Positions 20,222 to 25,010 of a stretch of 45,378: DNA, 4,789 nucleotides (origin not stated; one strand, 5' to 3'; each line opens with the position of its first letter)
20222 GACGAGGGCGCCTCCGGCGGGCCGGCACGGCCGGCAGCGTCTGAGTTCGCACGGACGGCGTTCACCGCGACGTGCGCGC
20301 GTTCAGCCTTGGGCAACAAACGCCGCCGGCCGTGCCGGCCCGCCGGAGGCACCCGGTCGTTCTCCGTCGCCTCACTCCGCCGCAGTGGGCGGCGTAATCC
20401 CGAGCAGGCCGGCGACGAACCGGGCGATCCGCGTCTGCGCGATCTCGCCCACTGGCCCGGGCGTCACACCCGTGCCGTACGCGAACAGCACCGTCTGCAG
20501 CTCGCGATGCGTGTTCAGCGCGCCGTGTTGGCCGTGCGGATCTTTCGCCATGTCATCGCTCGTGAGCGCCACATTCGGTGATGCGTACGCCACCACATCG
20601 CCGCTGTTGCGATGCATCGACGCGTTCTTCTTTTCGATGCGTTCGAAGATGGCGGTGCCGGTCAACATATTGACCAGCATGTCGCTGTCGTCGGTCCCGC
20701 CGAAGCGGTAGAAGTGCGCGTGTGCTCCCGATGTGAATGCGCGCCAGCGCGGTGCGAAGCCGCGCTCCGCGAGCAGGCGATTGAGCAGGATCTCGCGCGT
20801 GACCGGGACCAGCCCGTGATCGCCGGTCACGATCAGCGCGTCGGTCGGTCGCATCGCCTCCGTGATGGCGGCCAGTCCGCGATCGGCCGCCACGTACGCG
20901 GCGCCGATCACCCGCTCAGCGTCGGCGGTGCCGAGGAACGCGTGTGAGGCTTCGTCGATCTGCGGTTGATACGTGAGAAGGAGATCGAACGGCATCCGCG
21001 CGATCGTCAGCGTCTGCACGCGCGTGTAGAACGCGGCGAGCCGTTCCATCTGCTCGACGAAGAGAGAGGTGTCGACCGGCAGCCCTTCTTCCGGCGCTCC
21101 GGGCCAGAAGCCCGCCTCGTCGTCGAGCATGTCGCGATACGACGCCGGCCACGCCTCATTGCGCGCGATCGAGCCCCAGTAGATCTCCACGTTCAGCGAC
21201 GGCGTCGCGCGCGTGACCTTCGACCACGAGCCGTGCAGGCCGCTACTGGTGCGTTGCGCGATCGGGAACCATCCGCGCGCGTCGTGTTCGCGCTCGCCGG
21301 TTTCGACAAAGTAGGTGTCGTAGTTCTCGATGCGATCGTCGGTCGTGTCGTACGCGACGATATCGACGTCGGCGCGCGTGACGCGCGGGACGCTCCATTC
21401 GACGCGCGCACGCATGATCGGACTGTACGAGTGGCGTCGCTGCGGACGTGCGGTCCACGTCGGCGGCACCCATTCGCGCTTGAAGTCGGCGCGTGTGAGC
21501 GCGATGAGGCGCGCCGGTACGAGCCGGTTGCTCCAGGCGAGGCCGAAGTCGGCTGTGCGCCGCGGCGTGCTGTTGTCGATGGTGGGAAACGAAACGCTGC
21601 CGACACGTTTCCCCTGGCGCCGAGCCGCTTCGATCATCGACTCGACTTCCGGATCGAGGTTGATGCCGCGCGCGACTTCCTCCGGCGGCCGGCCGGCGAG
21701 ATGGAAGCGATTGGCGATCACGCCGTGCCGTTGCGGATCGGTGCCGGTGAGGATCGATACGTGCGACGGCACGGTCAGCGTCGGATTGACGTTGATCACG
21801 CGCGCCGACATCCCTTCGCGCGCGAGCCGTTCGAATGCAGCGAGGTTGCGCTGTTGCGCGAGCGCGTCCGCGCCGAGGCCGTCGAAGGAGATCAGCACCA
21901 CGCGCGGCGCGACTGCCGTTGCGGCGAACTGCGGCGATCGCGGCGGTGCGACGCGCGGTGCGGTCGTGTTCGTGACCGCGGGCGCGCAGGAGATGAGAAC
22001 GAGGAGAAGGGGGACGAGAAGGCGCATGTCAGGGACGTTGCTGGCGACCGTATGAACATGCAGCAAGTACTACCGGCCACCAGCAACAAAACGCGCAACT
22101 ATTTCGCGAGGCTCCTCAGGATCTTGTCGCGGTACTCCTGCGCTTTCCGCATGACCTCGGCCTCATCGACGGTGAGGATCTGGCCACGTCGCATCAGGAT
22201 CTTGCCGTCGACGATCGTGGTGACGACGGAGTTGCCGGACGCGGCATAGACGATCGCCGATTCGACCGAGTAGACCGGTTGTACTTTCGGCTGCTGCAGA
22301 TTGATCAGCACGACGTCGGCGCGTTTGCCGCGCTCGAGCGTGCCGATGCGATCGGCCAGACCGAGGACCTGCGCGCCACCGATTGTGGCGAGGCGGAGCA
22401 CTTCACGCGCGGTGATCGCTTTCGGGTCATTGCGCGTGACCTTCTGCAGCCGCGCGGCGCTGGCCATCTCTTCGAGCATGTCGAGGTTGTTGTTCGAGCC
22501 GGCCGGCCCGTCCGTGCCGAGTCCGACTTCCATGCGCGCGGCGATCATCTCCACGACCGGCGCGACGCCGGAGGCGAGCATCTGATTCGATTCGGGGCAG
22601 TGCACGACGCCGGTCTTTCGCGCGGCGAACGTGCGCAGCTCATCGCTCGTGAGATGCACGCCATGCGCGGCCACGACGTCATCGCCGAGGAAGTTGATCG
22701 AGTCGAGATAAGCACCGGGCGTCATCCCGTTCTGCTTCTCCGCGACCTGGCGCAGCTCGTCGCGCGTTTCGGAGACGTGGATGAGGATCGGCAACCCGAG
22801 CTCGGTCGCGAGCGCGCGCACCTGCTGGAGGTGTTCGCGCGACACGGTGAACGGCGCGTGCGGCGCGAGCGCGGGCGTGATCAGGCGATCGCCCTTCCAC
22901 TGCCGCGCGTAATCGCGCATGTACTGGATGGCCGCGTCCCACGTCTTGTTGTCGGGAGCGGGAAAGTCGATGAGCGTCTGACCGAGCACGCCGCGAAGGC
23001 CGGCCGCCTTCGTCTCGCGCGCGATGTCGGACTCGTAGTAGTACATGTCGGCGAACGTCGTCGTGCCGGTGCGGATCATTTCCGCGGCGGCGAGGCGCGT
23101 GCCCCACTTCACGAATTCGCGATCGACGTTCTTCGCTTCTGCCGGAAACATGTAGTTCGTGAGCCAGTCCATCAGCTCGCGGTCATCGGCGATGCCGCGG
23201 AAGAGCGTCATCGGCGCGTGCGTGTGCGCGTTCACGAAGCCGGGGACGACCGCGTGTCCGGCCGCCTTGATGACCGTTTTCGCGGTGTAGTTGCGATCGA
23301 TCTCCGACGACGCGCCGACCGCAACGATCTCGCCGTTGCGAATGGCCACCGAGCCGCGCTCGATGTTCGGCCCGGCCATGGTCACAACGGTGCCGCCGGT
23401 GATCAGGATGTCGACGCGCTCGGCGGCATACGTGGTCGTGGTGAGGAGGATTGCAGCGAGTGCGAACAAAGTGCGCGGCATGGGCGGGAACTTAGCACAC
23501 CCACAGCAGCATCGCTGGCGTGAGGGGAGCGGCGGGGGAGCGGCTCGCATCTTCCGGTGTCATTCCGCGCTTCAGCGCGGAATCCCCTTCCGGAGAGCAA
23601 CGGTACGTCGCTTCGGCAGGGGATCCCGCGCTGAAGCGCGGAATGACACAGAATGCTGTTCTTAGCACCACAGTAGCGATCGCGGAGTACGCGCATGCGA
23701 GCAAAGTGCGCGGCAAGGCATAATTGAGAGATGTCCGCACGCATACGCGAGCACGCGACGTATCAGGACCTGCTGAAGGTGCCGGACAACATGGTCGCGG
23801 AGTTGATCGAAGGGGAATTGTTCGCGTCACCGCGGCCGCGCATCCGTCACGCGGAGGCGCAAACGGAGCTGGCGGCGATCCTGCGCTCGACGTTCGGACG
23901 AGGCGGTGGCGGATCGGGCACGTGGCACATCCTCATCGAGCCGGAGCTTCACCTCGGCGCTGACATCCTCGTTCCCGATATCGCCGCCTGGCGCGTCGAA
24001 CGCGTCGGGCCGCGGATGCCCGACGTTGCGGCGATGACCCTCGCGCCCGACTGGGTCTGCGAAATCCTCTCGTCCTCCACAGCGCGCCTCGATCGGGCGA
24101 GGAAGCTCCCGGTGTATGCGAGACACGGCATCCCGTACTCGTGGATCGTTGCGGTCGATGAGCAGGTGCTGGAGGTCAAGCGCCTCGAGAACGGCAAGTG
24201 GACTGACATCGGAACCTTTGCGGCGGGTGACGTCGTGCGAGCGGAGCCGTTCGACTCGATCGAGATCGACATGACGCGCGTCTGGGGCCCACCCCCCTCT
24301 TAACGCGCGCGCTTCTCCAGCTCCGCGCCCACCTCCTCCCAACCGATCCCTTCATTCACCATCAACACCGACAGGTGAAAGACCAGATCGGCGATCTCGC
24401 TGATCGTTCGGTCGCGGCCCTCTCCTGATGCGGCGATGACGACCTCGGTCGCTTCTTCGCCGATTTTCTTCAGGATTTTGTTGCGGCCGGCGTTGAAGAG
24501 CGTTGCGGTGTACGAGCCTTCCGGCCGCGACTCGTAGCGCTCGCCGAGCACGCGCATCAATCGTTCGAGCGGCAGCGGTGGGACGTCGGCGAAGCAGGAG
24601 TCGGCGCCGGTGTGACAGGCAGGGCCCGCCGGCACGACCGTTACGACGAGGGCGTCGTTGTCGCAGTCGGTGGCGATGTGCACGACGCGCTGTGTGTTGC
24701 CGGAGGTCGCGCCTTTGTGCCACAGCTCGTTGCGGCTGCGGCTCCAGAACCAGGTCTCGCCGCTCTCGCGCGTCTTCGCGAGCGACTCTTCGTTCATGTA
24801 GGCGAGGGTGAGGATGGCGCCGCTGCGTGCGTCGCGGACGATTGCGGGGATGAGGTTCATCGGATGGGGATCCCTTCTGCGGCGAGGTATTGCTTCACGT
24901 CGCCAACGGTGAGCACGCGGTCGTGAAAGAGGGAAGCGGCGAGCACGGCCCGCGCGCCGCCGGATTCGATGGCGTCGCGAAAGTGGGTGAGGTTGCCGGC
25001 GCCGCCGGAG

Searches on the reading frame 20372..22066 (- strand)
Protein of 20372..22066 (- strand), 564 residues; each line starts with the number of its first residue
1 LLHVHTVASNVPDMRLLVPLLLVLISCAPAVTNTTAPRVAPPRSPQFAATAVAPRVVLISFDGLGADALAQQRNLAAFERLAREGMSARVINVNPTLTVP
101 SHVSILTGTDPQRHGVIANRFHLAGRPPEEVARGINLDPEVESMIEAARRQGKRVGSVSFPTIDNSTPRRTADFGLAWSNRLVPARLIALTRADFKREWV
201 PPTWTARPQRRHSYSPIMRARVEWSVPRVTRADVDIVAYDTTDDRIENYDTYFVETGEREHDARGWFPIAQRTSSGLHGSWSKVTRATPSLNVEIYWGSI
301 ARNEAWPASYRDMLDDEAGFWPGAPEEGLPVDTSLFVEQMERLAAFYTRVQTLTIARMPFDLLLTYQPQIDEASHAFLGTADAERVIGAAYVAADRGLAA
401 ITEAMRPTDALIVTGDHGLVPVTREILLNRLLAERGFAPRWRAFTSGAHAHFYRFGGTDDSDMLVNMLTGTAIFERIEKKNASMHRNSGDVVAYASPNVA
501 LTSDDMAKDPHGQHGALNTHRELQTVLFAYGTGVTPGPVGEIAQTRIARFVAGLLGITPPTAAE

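Call 37: search_protein_families(library=pfam, proteins=[window:20372-22066:-])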
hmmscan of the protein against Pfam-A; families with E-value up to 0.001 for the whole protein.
window:20372-22066:- (564 aa): 1 family
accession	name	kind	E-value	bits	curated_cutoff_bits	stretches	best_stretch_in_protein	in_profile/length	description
PF01663.27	Phosphodiest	-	8.7e-33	114.8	23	2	56-211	1-155/342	Type I phosphodiesterase / nucleotide pyrophosphatase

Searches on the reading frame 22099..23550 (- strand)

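Call 37: search_protein_families(library=pfam, proteins=[window:22099-23550:-])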
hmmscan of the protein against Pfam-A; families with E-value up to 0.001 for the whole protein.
window:22099-23550:- (483 aa): 2 families
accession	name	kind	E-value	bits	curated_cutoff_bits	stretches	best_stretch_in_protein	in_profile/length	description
PF01979.26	Amidohydro_1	-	1.9e-75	254.7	25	1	101-452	2-345/345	Amidohydrolase family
PF07969.17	Amidohydro_3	-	1.1e-19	71.7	29.7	1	235-452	258-471/472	Amidohydrolase family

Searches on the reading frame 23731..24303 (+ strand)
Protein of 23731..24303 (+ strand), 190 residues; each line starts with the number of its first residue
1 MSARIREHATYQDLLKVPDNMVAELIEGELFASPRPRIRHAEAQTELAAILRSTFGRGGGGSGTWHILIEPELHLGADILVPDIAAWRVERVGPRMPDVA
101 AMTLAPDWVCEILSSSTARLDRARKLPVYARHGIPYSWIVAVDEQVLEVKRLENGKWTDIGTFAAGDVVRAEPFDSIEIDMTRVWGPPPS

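Call 37: search_protein_families(library=pfam, proteins=[window:23731-24303:+])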
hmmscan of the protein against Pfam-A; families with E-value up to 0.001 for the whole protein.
window:23731-24303:+ (190 aa): 1 family
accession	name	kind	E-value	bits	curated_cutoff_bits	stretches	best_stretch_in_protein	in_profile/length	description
PF05685.18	Uma2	-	6.2e-25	88.1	27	1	12-180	5-170/172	Putative restriction endonuclease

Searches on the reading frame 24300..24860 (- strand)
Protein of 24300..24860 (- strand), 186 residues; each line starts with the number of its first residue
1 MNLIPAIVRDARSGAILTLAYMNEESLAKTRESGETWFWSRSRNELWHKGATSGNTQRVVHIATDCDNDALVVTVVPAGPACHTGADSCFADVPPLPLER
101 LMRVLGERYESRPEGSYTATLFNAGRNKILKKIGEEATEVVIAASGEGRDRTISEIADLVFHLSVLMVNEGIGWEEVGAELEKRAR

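Call 37: search_protein_families(library=pfam, proteins=[window:24300-24860:-])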
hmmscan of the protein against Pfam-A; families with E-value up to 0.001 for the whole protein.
window:24300-24860:- (186 aa): 2 families
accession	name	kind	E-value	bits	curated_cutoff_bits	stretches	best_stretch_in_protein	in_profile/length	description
PF01502.23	PRA-CH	-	1.4e-34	118.2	27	1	19-90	2-73/74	Phosphoribosyl-AMP cyclohydrolase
PF01503.22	PRA-PH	-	2.8e-22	79.4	21.3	1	99-184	2-85/86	Phosphoribosyl-ATP pyrophosphohydrolase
